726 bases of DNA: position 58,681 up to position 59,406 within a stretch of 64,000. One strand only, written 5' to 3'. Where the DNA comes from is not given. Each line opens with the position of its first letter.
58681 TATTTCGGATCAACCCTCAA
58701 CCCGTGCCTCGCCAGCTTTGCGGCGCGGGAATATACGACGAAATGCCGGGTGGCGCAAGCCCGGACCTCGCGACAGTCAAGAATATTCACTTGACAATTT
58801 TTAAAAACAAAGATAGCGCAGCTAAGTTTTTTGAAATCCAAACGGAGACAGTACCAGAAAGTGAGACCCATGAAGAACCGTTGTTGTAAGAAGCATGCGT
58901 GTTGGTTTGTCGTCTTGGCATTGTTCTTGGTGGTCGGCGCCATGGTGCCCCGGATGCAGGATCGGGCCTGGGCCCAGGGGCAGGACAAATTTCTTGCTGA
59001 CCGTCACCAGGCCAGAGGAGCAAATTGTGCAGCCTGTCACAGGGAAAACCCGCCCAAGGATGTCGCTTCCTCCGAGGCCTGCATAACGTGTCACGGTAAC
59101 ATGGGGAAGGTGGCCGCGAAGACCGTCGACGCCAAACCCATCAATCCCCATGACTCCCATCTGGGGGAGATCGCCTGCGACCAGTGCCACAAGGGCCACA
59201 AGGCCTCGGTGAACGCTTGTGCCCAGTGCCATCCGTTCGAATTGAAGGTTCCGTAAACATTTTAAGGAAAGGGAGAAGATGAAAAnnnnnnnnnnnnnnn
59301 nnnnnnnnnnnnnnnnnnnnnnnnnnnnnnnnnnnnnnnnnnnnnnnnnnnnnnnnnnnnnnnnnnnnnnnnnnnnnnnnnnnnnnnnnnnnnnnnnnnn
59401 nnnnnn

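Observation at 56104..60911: Respiratory island: 15-haem c / dihaem b fusion cytochrome divergent from a split flavocytochrome whose flavoprotein is not a fumarate reductase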

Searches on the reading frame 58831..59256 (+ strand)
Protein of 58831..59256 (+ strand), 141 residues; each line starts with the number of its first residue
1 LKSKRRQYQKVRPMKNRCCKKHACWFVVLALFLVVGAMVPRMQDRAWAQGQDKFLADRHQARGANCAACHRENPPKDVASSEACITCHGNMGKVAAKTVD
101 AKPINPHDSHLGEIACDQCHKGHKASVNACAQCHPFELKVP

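Call 3: search_protein_families(library=pfam, proteins=[window:58831-59256:+], max_evalue=0.01)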
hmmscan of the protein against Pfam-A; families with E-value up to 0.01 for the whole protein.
window:58831-59256:+ (141 aa): 2 families
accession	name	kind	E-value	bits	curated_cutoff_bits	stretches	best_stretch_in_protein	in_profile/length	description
PF14537.11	Cytochrom_c3_2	-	1.7e-18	67.3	25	1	59-134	2-78/79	Cytochrome c3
PF14522.11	Cytochrome_C7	-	5.3e-07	29.8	24.8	3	57-88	35-66/67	Cytochrome c7 and related cytochrome c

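Call 4: search_protein_families(library=ncbifam, proteins=[window:58831-59256:+], max_evalue=0.01)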
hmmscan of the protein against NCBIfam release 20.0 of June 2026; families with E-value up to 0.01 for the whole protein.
window:58831-59256:+ (141 aa): 4 families
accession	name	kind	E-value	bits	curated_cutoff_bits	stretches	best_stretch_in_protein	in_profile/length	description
NF051471.1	cytcCgr1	equivalog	3e-09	36.8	340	1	86-135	138-187/204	cytochrome c-type protein Cgr1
NF047727.1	4hemeCytCCctA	equivalog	2.8e-08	33.9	180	1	31-134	8-104/109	tetraheme c-type cytochrome CctA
NF043011.1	CytC7_Geobact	equivalog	0.008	16.6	120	1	48-98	29-84/89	cytochrome c7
TIGR04257.1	nanowire_3heme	domain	0.009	16.2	40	0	106-123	16-33/75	c(7)-type cytochrome triheme domain-containing protein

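Call 8: search_solved_structures(query=window:58870-59256:+, max_evalue=1, show_alignments=2)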
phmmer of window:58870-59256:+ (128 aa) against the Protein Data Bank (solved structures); distinct sequences matched with E-value up to 1: 29.
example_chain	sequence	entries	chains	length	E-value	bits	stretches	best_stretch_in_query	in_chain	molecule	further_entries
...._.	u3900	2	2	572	1e-11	48.3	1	41-128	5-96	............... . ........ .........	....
1d4c_A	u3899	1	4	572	1e-11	48.3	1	41-128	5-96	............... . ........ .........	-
1qo8_A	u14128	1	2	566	7.5e-10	42.2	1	50-126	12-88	FLAVOCYTOCHROME C3 FUMARATE REDUCTASE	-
1kss_A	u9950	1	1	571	6.6e-09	39.2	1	48-128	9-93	flavocytochrome c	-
1jry_A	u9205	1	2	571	6.6e-09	39.2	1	48-128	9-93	FLAVOCYTOCHROME C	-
2b7s_A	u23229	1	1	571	6.6e-09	39.2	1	48-128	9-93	Fumarate reductase flavoprotein subunit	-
1jrx_A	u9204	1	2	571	6.6e-09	39.2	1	48-128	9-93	FLAVOCYTOCHROME C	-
1qjd_A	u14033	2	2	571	6.6e-09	39.2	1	48-128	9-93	FLAVOCYTOCHROME C3 | Fumarate reductase flavoprotein subunit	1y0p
2b7r_A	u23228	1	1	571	6.7e-09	39.2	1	48-128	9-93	Fumarate reductase flavoprotein subunit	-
1ksu_A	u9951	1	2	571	6.7e-09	39.2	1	48-128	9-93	flavocytochrome c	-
1e39_A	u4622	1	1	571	6.7e-09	39.2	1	48-128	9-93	FUMARATE REDUCTASE FLAVOPROTEIN SUBUNIT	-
1jrz_A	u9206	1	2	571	6.7e-09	39.2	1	48-128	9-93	FLAVOCYTOCHROME C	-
1lj1_A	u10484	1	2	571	6.7e-09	39.2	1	48-128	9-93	flavocytochrome c3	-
1m64_A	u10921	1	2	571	6.7e-09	39.2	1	48-128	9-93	flavocytochrome c3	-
1q9i_A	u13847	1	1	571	6.8e-09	39.2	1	48-128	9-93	flavocytochrome c3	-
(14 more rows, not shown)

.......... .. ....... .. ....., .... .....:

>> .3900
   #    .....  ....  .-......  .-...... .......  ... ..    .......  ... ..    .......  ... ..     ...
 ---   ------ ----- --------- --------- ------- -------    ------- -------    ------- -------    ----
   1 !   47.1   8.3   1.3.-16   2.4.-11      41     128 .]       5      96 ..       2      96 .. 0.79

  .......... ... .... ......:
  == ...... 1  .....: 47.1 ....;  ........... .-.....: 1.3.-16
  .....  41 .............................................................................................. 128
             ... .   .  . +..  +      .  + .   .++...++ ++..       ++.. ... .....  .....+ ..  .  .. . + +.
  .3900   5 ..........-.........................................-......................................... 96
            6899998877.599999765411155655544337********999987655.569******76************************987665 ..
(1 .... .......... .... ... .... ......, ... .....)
